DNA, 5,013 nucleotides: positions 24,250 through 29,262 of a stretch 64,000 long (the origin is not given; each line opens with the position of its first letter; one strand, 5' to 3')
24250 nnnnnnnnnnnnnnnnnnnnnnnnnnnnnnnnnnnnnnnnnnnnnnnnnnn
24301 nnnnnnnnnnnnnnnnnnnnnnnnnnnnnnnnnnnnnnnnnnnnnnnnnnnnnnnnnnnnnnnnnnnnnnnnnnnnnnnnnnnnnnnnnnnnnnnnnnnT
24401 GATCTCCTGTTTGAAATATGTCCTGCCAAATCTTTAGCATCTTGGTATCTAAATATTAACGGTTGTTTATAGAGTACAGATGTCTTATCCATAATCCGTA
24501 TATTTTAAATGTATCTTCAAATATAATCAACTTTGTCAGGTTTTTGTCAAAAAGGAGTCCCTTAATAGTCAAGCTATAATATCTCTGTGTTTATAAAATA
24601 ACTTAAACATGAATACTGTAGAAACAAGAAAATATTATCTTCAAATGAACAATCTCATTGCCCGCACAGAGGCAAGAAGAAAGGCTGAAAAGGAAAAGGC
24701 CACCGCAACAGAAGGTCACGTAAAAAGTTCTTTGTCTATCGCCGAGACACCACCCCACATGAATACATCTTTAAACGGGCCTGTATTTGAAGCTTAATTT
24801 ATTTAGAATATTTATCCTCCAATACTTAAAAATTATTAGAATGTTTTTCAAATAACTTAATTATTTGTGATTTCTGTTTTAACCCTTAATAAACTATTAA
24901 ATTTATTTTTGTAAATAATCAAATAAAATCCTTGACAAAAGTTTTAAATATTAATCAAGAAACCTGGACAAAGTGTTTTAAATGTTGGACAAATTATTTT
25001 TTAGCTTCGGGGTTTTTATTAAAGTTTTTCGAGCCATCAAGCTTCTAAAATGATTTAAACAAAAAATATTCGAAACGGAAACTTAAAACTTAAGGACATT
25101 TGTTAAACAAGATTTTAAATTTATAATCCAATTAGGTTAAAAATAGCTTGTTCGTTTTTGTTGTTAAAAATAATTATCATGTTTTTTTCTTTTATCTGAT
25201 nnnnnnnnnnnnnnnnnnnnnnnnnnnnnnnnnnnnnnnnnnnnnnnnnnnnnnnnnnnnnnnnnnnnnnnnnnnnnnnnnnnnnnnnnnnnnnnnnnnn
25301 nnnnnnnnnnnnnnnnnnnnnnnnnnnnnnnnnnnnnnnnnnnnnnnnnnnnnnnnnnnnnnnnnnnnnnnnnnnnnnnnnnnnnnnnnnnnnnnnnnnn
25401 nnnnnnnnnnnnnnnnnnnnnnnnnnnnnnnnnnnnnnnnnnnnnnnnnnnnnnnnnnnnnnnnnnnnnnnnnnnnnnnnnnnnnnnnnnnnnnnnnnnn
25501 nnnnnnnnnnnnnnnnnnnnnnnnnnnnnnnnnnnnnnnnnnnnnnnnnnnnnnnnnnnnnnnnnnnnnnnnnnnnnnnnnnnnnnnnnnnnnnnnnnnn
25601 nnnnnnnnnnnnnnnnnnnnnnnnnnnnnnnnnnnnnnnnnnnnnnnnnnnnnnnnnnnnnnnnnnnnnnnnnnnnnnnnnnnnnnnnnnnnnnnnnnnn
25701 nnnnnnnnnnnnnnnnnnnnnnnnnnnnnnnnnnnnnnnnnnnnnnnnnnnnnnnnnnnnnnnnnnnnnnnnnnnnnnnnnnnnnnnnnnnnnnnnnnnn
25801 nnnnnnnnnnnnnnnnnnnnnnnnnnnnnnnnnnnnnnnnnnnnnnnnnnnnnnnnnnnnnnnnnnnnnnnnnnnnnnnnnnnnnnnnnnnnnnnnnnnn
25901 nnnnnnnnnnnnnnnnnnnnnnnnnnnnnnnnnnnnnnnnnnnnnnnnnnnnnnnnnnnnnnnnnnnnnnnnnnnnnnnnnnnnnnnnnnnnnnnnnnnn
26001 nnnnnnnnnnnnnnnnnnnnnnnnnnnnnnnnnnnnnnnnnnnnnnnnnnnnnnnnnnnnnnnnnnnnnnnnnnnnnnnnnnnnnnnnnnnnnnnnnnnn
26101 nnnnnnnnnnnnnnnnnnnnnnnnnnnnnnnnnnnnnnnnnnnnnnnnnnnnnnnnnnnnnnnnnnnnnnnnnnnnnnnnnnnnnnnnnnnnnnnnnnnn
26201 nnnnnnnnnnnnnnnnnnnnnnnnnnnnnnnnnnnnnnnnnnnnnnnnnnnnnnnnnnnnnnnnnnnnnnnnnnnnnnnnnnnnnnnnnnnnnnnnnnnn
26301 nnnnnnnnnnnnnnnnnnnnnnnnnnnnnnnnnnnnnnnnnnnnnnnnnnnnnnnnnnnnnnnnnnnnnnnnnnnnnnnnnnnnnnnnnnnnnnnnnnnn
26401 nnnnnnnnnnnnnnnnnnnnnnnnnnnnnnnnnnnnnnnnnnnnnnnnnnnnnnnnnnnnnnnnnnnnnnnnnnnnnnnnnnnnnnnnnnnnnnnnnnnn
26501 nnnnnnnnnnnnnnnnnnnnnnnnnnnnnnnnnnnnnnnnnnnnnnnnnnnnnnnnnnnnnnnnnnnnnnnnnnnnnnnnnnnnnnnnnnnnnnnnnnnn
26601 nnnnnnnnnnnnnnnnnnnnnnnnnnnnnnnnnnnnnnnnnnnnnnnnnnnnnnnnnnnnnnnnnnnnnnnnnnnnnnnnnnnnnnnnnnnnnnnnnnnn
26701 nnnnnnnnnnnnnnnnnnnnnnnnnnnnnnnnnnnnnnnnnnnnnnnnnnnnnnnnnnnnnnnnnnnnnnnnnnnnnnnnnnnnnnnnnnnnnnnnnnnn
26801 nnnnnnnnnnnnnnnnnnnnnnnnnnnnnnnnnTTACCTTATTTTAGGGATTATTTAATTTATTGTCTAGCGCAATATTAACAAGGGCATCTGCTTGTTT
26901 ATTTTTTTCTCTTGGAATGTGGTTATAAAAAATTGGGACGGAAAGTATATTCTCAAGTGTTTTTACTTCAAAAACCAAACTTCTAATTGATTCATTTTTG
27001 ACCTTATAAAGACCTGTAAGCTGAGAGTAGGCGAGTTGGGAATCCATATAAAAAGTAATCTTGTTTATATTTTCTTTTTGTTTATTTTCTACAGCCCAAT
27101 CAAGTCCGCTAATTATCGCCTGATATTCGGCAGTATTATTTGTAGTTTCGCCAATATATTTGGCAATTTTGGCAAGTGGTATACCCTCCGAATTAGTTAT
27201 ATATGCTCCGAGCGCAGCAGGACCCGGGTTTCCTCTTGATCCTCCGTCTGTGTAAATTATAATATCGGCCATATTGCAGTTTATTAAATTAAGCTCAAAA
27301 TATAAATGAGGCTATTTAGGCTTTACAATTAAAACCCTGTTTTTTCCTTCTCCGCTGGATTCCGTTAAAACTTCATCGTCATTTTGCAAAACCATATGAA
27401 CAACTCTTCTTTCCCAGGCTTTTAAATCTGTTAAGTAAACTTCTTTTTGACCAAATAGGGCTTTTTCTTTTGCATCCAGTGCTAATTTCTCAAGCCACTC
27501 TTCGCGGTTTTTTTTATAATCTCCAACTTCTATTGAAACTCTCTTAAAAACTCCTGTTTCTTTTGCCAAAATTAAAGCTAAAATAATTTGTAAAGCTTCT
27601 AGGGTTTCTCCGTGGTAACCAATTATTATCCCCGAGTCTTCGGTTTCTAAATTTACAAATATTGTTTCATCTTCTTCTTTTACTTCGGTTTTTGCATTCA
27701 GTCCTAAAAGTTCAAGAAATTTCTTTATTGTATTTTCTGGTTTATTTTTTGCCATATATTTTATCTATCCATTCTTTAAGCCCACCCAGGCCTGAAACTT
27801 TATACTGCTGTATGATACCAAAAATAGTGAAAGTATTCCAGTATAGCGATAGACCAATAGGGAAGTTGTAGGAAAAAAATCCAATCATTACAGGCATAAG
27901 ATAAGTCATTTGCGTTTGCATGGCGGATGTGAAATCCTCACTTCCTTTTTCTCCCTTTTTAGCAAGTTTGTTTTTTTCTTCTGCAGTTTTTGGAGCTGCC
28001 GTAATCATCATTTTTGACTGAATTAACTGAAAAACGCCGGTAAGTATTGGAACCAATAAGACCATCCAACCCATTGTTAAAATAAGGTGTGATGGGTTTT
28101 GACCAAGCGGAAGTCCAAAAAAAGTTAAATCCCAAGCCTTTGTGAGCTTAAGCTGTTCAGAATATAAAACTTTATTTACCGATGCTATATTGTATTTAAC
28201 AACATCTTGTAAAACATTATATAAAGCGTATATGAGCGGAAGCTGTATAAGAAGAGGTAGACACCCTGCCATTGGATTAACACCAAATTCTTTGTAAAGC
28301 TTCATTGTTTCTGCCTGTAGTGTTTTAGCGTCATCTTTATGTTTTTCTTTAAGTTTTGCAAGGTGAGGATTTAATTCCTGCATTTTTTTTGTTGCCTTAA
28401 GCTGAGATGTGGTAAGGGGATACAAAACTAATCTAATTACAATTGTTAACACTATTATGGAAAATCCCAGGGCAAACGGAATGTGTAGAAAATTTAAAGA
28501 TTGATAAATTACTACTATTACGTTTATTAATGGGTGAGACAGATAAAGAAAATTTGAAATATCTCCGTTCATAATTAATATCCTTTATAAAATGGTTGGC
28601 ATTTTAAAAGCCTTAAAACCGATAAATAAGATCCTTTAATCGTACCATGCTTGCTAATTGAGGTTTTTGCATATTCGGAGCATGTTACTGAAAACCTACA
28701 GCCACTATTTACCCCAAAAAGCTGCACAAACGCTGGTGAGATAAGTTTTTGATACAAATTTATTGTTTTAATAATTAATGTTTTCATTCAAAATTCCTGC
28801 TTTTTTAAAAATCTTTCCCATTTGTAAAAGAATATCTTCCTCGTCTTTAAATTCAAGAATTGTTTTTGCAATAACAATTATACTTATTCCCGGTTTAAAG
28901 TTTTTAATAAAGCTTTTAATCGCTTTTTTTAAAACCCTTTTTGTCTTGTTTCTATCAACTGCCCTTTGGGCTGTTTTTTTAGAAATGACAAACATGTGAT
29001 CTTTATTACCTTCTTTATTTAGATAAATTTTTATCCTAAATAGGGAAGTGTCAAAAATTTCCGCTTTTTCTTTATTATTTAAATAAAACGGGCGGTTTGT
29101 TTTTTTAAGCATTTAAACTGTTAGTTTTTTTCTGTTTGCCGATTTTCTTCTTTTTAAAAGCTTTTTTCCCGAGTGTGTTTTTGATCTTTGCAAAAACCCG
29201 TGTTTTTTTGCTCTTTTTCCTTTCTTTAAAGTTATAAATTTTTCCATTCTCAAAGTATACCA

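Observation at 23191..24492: Two paralogous regulators combining a degenerate AAA-like NTPase domain with a C-terminal OmpR/PhoB winged helix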

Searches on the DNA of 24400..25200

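Call 31: search_rna_families(source=window, start=24400, end=25200, threshold=evalue, max_evalue=5)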
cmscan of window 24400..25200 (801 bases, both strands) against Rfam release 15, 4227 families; matches with E-value up to 5: 2.
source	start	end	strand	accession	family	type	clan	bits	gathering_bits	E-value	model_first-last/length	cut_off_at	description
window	24417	24550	+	RF01235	snR68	Gene; snRNA; snoRNA; CD-box;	CL00079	16.9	80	5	1-137/137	no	Small nucleolar RNA snR68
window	24909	24938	+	RF01637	ceN47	Gene; snRNA; snoRNA; CD-box;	-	16.4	35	0.68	1-155/155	no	Nematode snoRNA ceN47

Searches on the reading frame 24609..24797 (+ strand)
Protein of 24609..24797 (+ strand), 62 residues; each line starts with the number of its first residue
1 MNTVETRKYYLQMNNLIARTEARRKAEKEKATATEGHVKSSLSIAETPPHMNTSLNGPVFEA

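Call 21: search_protein_families(library=pfam, proteins=[window:24609-24797:+], max_evalue=0.01)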
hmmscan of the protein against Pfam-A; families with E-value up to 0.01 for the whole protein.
window:24609-24797:+ (62 aa): 0 families

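Call 62: find_homologous_proteins(query=window:24609-24797:+, max_evalue=0.01)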
Query window:24609-24797:+ (62 aa): 1 proteins with E <= 0.01 among 1 candidates.
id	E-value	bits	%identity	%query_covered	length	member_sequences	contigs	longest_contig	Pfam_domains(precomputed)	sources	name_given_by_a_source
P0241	1.5e-32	126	100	100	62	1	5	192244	-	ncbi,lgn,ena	-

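Call 81: search_protein_families(library=pfam, proteins=[window:24609-24794:+], max_evalue=1)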
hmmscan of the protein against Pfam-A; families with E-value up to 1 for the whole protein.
seq(62 aa): 0 families

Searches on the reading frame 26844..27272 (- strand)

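Call 21: search_protein_families(library=pfam, proteins=[window:26844-27272:-], max_evalue=0.01)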
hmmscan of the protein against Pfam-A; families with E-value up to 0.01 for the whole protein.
window:26844-27272:- (142 aa): 2 families
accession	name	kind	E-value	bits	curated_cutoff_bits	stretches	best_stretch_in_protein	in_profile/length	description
PF13456.12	RVT_3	-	6.9e-15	55.5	21.6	1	8-132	2-121/123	Reverse transcriptase-like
PF00075.30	RNase_H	-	2.4e-12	47.7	25.8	1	3-105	3-98/141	RNase H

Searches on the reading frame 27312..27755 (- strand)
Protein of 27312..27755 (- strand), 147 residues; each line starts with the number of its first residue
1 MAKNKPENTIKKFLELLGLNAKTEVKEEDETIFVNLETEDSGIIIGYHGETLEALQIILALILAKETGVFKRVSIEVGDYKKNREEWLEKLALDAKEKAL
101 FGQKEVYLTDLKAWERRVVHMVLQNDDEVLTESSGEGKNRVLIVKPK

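Call 21: search_protein_families(library=pfam, proteins=[window:27312-27755:-], max_evalue=0.01)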
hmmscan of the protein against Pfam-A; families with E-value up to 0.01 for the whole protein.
window:27312-27755:- (147 aa): 3 families
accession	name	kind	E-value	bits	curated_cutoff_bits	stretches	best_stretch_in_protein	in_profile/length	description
PF01424.28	R3H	-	9.2e-13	48.5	26.8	1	86-146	1-60/60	R3H domain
PF13083.13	KH_KhpA-B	-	5.5e-12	45.9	32.1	1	17-75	11-71/73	KhpA/KhpB, KH domain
PF07650.23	KH_2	-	0.0038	17.5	22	1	11-64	7-59/78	KH domain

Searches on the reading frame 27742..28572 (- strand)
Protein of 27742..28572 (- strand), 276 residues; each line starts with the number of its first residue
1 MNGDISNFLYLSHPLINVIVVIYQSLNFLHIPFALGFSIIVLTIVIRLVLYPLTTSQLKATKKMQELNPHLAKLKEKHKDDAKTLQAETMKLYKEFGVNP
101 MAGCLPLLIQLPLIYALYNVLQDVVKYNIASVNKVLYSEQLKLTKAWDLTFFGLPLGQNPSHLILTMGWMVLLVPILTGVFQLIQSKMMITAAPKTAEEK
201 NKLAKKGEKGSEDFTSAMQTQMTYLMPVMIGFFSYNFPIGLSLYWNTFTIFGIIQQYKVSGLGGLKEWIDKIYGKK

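Call 21: search_protein_families(library=pfam, proteins=[window:27742-28572:-], max_evalue=0.01)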
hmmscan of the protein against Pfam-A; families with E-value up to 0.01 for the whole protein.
window:27742-28572:- (276 aa): 2 families
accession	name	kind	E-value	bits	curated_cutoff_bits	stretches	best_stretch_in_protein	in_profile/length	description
PF02096.25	60KD_IMP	-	3.3e-53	180.5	35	1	36-258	2-160/163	60Kd inner membrane protein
PF09973.14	DUF2208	-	0.0086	16.2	24.3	0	29-135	18-126/231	Predicted membrane protein (DUF2208)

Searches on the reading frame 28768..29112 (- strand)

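Call 21: search_protein_families(library=pfam, proteins=[window:28768-29112:-], max_evalue=0.01)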
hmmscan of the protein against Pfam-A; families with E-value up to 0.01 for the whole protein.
window:28768-29112:- (114 aa): 2 families
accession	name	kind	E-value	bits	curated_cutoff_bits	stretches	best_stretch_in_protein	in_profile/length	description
PF00825.24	Ribonuclease_P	-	3.5e-13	50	22.3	1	23-105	26-108/109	Ribonuclease P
PF17294.7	Lipoprotein_22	-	0.0047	17.1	28.5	1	13-72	18-74/166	Uncharacterised lipoprotein family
